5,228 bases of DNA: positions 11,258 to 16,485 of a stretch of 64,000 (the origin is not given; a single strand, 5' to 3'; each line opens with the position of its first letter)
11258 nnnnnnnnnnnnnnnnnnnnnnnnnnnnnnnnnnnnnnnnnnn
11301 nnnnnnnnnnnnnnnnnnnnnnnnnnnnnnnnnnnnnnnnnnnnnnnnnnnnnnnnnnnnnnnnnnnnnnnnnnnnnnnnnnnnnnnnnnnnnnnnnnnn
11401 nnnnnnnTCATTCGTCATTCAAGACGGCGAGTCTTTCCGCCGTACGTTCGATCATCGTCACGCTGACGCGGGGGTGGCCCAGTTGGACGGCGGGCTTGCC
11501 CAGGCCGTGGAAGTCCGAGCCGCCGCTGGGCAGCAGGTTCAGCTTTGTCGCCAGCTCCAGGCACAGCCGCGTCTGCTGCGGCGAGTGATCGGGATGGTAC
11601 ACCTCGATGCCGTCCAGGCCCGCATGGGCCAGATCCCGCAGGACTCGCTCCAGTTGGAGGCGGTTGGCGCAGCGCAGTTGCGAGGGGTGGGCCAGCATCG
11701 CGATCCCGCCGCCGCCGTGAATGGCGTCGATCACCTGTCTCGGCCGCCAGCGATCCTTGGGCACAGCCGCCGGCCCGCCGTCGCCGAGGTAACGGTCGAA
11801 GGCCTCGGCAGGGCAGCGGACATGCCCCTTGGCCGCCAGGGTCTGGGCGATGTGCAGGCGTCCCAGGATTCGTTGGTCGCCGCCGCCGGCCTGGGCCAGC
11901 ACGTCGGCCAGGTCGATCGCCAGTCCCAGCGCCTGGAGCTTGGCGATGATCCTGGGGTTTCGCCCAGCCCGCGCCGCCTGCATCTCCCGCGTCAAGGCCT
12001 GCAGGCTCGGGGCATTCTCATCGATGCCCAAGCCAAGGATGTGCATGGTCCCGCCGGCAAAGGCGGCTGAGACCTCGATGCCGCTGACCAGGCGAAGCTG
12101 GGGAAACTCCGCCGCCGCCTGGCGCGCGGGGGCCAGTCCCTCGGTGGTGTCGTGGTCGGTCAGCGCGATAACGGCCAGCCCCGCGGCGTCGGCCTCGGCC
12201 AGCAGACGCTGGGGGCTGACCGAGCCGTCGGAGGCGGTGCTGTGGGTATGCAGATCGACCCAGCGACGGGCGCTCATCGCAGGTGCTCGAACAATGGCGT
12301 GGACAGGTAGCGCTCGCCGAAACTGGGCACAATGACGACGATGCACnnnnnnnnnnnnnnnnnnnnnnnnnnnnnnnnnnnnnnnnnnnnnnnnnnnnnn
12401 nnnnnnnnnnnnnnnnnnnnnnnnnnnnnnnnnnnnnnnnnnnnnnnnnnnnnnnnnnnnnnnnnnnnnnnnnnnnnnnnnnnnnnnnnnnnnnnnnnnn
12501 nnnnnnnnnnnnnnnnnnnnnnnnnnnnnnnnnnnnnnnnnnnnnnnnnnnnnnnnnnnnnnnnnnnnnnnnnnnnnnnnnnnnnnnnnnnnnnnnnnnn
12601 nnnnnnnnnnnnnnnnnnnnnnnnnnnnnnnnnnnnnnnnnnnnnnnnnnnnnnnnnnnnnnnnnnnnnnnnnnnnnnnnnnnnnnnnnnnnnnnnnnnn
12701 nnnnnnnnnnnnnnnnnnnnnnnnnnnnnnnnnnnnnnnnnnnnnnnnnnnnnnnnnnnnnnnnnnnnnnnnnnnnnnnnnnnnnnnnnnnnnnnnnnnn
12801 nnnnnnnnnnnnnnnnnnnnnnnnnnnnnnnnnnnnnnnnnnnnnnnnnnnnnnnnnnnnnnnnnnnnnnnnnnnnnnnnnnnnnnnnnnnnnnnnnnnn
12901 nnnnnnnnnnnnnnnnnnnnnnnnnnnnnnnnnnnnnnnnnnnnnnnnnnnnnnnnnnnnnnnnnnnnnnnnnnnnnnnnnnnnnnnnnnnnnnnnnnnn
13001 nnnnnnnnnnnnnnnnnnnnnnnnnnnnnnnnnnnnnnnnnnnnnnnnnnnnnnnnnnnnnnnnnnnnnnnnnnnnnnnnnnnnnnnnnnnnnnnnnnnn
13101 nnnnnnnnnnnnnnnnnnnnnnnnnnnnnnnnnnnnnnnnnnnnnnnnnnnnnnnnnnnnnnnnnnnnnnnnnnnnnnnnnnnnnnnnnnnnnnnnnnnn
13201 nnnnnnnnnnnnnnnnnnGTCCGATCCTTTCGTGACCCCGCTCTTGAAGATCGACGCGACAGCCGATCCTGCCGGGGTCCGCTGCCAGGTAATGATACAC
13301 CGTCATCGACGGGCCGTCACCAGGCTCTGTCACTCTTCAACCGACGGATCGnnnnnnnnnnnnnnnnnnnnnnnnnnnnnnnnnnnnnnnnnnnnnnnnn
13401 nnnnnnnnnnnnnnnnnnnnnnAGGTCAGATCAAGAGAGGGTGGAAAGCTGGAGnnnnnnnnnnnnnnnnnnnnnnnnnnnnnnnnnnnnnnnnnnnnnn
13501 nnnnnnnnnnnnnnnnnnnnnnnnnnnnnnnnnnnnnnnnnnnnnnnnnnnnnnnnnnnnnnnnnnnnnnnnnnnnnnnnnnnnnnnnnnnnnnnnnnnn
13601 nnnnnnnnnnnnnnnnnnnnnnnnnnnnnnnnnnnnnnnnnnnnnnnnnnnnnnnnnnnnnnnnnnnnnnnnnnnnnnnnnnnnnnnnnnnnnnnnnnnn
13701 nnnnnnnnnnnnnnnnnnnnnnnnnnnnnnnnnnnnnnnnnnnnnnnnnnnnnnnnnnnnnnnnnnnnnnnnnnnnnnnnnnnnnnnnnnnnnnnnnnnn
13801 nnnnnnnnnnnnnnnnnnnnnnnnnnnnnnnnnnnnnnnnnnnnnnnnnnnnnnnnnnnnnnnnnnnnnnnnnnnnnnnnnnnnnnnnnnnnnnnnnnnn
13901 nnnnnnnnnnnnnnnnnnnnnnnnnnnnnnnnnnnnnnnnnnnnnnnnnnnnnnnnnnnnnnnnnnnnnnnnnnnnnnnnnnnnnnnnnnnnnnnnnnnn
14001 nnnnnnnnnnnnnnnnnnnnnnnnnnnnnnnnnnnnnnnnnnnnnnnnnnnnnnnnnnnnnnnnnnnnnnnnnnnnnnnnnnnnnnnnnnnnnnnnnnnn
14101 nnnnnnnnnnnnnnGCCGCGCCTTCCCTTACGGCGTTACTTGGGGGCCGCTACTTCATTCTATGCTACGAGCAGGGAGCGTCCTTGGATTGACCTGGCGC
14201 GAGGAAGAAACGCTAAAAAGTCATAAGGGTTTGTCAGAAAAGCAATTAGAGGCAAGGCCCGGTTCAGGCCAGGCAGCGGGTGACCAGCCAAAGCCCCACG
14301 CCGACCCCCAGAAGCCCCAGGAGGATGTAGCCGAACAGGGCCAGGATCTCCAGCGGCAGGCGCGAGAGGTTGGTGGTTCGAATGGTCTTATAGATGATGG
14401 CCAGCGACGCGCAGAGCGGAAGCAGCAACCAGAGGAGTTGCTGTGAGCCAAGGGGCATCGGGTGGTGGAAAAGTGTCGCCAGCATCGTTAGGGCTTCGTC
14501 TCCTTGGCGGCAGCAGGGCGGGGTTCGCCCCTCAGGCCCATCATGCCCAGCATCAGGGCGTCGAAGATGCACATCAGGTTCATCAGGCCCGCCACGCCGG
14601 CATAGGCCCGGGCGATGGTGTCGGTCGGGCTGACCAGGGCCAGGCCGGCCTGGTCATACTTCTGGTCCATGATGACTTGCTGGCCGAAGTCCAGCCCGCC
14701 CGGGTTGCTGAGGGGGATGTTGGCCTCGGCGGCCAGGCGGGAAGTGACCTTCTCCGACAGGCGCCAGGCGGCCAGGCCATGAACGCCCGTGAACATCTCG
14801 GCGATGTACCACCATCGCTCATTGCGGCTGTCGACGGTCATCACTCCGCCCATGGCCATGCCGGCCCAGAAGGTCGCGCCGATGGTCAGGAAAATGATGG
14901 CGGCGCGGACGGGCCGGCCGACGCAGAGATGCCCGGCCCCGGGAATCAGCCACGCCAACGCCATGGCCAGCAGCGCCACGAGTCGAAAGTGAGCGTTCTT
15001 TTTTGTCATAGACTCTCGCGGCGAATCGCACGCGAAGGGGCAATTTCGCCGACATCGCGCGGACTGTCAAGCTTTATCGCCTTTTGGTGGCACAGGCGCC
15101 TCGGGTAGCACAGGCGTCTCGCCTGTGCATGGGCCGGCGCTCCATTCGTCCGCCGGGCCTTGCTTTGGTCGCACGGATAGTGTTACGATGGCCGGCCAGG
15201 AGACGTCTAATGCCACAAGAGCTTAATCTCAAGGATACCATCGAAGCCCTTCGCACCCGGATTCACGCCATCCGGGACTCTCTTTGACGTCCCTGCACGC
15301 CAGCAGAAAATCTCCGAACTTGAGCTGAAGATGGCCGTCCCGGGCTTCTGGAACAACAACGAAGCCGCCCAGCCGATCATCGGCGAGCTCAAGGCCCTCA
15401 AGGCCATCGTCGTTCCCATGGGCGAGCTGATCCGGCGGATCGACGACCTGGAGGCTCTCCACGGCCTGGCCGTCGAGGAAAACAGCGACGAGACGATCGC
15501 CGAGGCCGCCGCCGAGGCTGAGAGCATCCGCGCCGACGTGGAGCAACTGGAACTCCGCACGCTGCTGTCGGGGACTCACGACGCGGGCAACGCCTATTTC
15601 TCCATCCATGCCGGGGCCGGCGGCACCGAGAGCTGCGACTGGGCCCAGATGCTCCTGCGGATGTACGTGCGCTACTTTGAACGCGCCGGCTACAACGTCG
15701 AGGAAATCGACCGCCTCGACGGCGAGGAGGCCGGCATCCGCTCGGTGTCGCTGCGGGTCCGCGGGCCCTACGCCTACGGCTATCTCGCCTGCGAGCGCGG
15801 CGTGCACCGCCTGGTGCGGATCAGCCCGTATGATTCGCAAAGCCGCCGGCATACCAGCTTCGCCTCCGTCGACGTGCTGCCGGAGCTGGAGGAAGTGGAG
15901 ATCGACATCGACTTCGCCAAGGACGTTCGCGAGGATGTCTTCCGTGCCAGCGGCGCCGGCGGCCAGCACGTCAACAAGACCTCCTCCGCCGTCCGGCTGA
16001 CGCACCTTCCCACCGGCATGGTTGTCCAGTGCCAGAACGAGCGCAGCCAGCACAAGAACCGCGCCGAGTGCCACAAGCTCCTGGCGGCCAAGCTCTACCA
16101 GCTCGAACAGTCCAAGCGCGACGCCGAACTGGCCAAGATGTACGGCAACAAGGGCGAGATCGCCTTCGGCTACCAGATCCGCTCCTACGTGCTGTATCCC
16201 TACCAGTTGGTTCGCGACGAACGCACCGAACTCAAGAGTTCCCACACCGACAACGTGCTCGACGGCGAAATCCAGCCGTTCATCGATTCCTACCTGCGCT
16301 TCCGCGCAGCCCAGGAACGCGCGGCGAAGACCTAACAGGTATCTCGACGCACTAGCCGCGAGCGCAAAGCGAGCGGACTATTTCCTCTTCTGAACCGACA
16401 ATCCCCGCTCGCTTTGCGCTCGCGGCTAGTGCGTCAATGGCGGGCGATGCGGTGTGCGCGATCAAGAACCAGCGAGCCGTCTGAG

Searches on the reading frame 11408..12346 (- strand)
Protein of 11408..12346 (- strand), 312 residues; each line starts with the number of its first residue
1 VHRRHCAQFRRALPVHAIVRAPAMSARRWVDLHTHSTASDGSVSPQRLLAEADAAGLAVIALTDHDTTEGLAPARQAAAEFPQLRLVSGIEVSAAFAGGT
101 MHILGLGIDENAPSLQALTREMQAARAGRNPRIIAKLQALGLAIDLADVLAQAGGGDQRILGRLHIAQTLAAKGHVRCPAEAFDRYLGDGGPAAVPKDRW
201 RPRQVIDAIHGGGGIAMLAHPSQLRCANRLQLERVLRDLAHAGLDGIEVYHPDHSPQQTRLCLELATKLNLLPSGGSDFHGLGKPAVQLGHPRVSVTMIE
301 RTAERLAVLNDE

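Call 8: search_protein_families(library=pfam, proteins=[window:11408-12346:-])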
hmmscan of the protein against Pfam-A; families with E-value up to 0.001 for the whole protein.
window:11408-12346:- (312 aa): 1 family
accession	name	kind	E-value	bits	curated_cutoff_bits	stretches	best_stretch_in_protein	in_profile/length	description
PF02811.25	PHP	-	2e-08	35.2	26.4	1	31-95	1-66/164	PHP domain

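Call 51: search_protein_families(library=ncbifam, proteins=[window:11408-12346:-])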
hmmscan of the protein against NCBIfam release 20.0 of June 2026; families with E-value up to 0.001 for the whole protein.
window:11408-12346:- (312 aa): 8 families
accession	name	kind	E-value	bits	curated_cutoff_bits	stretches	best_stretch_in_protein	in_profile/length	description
NF041577.1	nside_bi_sphtase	equivalog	8e-58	195.8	400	1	30-291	4-261/276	3',5'-nucleoside bisphosphate phosphatase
NF047791.1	RNaseRnm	equivalog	6.4e-53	179.8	375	1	30-290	3-259/275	RNase RNM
NF041661.1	Cycl_ph_dihydrol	equivalog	1.2e-36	126.4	500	1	31-281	1-245/259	phosphoribosyl 1,2-cyclic phosphate 1,2-diphosphodiesterase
NF038032.1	CehA_McbA_metalo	domain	3.1e-21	76.1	80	1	30-112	5-83/315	CehA/McbA family metallohydrolase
NF004225.0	PRK05672.1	subfamily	7.3e-07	27.6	939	1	27-129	4-106/1047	error-prone DNA polymerase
NF004981.0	PRK06361.1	equivalog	1.2e-06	28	117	1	30-78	2-50/217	histidinol phosphate phosphatase domain-containing protein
NF045780.1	TrlF_fam_ATP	equivalog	1.9e-06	26.9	350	1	30-106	8-95/944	TrlF family AAA-like ATPase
NF005928.0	PRK07945.1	equivalog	3.6e-06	26.6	250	1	23-91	93-161/337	PHP domain-containing protein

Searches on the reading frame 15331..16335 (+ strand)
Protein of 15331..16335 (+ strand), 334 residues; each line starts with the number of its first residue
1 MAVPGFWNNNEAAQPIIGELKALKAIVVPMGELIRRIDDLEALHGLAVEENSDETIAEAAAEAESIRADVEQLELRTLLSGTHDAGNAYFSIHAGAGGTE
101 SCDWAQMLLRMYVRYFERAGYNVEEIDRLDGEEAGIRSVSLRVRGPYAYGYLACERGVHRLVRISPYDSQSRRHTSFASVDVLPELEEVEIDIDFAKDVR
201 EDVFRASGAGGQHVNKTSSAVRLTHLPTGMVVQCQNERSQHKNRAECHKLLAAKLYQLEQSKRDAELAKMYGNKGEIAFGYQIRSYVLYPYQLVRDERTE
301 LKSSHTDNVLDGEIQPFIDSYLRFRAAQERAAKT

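Call 8: search_protein_families(library=pfam, proteins=[window:15331-16335:+])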
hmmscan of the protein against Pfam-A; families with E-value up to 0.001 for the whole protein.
window:15331-16335:+ (334 aa): 2 families
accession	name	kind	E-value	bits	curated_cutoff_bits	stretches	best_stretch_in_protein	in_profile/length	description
PF03462.23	PCRF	-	2.4e-51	174.7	24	1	2-180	13-194/194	PCRF domain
PF00472.26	RF-1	-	3.2e-37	127.5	35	1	188-298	2-116/116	RF-1 domain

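Call 16: find_encoding_contigs(protein=window:15331-16335:+, flank=10000, max_places=6)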
Protein window:15331-16335:+ (334 aa): no gene with exactly this product is on record in the collection.

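Call 51: search_protein_families(library=ncbifam, proteins=[window:15331-16335:+])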
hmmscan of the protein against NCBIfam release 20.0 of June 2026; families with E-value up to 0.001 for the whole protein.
window:15331-16335:+ (334 aa): 5 families
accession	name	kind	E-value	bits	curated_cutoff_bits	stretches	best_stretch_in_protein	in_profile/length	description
TIGR00020.2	prfB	exception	2.2e-137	457.8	370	1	2-323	32-353/353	peptide chain release factor 2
NF001859.2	PRK00591.1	equivalog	5.6e-74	249.3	400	1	6-324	20-341/347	peptide chain release factor 1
TIGR00019.1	prfA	equivalog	6e-72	242.5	423.25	1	7-328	30-353/361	peptide chain release factor 1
TIGR03072.1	release_prfH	equivalog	3.9e-33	114.7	166.65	1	89-284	2-193/200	peptide chain release factor H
NF006718.0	PRK09256.1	equivalog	2.6e-11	43.4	100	1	197-224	15-42/140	alternative ribosome rescue aminoacyl-tRNA hydrolase ArfB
